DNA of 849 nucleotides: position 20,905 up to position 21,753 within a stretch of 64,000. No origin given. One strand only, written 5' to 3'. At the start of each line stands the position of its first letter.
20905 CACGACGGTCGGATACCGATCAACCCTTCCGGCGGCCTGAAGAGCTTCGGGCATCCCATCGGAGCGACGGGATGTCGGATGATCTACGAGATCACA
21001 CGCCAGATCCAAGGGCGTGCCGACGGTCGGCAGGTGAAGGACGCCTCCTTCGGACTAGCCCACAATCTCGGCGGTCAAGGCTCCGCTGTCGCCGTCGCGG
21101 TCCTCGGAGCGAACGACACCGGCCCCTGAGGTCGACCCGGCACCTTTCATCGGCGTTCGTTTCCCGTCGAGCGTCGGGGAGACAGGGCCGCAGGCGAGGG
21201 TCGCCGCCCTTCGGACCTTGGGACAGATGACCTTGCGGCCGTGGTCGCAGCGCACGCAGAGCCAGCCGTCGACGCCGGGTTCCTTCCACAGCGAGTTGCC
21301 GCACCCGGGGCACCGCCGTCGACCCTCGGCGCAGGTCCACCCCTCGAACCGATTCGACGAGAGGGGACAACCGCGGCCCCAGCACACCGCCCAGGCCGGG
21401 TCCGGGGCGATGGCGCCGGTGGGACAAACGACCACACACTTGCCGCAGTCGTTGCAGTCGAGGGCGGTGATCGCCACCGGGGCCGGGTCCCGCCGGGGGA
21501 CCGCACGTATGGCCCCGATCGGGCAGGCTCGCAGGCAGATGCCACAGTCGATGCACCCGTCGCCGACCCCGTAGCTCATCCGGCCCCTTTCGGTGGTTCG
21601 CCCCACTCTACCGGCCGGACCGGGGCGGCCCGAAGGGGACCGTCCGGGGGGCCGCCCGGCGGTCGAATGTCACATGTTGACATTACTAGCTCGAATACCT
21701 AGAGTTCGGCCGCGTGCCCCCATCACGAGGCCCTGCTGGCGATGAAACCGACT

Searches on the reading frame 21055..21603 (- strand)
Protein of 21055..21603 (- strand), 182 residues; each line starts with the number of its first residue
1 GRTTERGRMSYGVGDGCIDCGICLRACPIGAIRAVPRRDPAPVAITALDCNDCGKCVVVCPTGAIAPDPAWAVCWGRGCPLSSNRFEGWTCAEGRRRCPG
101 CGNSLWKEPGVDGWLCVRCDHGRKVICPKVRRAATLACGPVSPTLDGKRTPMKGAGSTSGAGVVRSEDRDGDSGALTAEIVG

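Call 25: search_protein_families(library=pfam, proteins=[window:21055-21603:-], max_evalue=0.001)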
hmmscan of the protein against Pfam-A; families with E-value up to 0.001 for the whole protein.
window:21055-21603:- (182 aa): 9 families
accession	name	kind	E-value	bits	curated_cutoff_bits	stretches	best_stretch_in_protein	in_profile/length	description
PF12838.12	Fer4_7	-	7.3e-11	42.8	27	1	17-64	2-52/52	4Fe-4S dicluster domain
PF13187.11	Fer4_9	-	1.5e-08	35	27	1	17-65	2-52/52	4Fe-4S dicluster domain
PF00037.32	Fer4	-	4e-08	33.2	21.1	2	49-65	7-23/24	4Fe-4S binding domain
PF13237.11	Fer4_10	-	2e-07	31.3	25.5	1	15-61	7-53/53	4Fe-4S dicluster domain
PF14697.11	Fer4_21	-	3.9e-07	30.6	35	1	15-65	6-57/59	4Fe-4S dicluster domain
PF12837.12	Fer4_6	-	6.3e-07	29.5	25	1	49-65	8-24/24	4Fe-4S binding domain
PF13484.11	Fer4_16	-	8.1e-05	23.8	30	0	17-35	2-20/66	4Fe-4S double cluster binding domain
PF12797.12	Fer4_2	-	0.0003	21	24.5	0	44-62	4-22/22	4Fe-4S binding domain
PF13183.11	Fer4_8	-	0.00043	21.2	27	1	16-63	4-67/68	4Fe-4S dicluster domain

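Call 36: search_protein_families(library=ncbifam, proteins=[window:21055-21603:-], max_evalue=0.01)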
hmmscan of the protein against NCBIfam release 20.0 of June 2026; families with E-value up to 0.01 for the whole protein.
window:21055-21603:- (182 aa): 52 families (the best 25 are shown)
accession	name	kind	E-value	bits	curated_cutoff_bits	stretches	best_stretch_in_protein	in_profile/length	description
NF058577.1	FdxA_fam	equivalog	1.3e-10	41.2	65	1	9-64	1-52/52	4Fe-4S ferredoxin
NF006221.0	PRK08348.1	subfamily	1.1e-09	38.1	124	1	6-66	36-93/136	NADH-plastoquinone oxidoreductase subunit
NF038196.1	ferrodoxin_EFR1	subfamily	1.6e-08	34.9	75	1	10-66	179-230/242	EFR1 family ferrodoxin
NF045480.1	FdxA_Actino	equivalog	1.7e-07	31.5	125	1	6-32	29-55/107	ferredoxin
TIGR01971.1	NuoI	subfamily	8e-07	28.7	113.05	1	14-67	41-100/121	NADH-quinone oxidoreductase, chain I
TIGR02700.1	flavo_MJ0208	hypoth_equivalog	3.3e-06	26.5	251.35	1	15-66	148-195/234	dihydromethanopterin reductase (acceptor)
NF040770.1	hetero_SS_HdrA2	exception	8.8e-06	24.1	1100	1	15-66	577-624/777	CoB-CoM heterodisulfide reductase HdrA2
TIGR02163.1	napH_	subfamily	1e-05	25.2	213.05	1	14-64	200-250/255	NapH/MauN family ferredoxin-type protein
NF005745.0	PRK07569.1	equivalog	1.4e-05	24.6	333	1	49-66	191-208/238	bidirectional hydrogenase complex protein HoxU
NF043039.1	HgcAB_like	equivalog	1.7e-05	24.6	285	1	15-65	300-349/350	HgcAB-like fusion protein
NF005505.0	PRK07118.1-4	equivalog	2.2e-05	24.1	378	1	15-65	141-262/265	Fe-S cluster domain-containing protein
NF041836.1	rnfB_Methano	equivalog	2.2e-05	24.1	445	1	15-65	216-262/265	Rnf electron transport complex subunit RnfB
TIGR02494.1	PFLE_PFLC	subfamily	2.9e-05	23.5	174.35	1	15-65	48-97/293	glycyl-radical enzyme activating protein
NF043069.1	T4HPD_activ_SAM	equivalog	3.2e-05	23.4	425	1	15-64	51-96/299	trans-4-hydroxy-L-proline dehydratase activase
TIGR04395.1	cutC_activ_rSAM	equivalog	3.5e-05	23.2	360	1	15-66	54-104/309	choline TMA-lyase-activating enzyme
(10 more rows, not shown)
